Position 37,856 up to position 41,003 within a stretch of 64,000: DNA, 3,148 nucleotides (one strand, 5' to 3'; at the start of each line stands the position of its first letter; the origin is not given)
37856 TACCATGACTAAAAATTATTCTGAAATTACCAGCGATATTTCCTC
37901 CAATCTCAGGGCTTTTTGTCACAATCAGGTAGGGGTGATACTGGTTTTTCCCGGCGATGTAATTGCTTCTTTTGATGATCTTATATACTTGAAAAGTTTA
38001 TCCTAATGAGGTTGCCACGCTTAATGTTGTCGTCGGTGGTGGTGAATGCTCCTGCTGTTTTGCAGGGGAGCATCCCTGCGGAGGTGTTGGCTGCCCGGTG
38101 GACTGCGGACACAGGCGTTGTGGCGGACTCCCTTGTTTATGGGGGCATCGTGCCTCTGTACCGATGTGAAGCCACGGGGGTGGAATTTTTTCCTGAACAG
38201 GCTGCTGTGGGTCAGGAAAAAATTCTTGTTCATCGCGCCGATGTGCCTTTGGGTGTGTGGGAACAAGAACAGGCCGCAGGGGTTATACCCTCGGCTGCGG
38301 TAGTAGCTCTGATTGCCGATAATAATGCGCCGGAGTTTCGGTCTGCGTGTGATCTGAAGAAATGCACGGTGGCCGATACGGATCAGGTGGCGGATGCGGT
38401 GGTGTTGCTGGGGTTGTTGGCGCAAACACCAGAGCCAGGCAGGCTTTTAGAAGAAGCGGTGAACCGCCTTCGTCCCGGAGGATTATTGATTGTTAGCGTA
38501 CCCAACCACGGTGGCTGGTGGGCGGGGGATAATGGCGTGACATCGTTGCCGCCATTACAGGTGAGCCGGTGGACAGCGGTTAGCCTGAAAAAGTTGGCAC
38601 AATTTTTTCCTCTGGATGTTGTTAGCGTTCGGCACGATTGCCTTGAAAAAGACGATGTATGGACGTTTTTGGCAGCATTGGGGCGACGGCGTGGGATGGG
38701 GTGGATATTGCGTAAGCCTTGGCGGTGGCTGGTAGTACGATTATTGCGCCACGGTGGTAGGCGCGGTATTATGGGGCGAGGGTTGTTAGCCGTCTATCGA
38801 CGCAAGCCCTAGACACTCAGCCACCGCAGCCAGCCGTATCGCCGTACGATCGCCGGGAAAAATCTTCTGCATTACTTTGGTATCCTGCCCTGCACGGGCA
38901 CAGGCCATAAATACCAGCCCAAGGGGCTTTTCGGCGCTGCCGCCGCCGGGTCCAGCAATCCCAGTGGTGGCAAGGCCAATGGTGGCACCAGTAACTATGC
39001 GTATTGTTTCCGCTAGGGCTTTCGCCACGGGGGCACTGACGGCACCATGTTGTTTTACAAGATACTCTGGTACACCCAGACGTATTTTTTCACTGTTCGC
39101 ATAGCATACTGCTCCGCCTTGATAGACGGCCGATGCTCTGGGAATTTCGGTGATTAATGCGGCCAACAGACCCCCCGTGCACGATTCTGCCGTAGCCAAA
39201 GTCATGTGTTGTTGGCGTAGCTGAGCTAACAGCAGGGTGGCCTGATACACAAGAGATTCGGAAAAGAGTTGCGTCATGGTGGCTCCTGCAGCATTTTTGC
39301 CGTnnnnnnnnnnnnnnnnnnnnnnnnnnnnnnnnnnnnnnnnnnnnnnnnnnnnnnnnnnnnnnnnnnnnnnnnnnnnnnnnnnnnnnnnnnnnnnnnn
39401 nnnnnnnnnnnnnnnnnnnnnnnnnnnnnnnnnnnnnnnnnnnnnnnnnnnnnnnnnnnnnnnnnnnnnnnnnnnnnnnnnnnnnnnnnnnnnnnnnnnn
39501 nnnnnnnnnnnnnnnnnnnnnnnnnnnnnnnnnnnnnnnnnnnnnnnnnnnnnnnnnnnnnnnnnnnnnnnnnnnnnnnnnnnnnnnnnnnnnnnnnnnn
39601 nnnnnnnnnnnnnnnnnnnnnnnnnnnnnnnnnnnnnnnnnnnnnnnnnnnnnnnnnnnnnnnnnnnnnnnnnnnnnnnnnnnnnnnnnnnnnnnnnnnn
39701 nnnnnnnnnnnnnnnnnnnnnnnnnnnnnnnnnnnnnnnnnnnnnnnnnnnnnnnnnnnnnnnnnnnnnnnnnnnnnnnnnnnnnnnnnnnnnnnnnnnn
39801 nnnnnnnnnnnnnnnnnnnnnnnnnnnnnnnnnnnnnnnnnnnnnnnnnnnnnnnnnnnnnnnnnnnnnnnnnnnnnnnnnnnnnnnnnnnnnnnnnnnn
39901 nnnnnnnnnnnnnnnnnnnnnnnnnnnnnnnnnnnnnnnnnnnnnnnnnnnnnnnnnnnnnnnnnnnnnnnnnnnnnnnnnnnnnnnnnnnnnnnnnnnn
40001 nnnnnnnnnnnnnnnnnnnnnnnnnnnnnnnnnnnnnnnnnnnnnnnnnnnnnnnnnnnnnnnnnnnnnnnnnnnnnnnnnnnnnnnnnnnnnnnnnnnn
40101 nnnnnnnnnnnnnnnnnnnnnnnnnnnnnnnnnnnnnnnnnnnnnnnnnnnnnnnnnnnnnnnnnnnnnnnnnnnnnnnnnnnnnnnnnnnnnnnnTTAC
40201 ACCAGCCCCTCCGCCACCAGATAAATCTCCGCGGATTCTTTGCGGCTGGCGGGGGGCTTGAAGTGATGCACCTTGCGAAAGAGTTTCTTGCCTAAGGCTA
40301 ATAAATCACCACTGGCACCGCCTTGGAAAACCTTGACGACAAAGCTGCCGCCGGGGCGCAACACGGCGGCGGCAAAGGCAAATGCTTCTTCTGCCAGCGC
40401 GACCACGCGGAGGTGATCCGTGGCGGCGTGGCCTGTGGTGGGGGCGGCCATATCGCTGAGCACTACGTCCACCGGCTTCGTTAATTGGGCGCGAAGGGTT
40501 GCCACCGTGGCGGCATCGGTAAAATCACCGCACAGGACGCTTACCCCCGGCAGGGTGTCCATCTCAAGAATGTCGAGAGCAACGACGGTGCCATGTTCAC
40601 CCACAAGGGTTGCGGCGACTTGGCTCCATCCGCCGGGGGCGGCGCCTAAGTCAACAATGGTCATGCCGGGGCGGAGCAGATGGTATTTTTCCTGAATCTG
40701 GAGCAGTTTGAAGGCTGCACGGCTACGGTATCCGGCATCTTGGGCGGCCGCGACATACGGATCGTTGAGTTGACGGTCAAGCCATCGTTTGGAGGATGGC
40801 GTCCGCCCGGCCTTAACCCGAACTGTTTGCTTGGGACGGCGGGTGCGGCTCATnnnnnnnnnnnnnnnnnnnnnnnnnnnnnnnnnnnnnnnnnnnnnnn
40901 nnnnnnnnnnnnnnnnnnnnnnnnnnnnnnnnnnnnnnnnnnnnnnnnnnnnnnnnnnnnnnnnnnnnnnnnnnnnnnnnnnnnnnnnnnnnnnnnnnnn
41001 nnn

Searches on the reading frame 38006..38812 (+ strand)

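Call 35: search_protein_families(library=pfam, proteins=[window:38006-38812:+], max_evalue=0.001)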
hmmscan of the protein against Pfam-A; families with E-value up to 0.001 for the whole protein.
window:38006-38812:+ (268 aa): 3 families
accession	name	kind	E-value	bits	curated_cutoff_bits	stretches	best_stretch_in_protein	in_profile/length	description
PF08241.18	Methyltransf_11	-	0.00026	22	21.2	0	95-163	26-95/95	Methyltransferase domain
PF13489.12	Methyltransf_23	-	0.00076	19.7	27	0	54-201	45-157/164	Methyltransferase domain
PF08242.18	Methyltransf_12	-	0.00088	20.4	30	0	109-161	45-98/98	Methyltransferase domain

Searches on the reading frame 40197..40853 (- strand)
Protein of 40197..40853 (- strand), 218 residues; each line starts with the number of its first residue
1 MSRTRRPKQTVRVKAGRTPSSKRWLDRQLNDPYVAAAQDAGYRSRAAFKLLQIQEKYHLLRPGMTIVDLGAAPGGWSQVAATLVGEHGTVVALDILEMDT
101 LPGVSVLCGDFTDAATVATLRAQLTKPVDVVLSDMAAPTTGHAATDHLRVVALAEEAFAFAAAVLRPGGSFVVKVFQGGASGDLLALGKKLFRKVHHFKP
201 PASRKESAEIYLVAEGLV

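Call 35: search_protein_families(library=pfam, proteins=[window:40197-40853:-], max_evalue=0.001)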
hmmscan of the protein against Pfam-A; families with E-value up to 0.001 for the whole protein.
window:40197-40853:- (218 aa): 2 families
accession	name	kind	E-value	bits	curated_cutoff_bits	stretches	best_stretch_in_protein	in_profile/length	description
PF01728.25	FtsJ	-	1.1e-58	198.6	24.1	1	42-216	1-180/181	FtsJ-like methyltransferase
PF13847.12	Methyltransf_31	-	3.4e-05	24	27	0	61-96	2-37/145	Methyltransferase domain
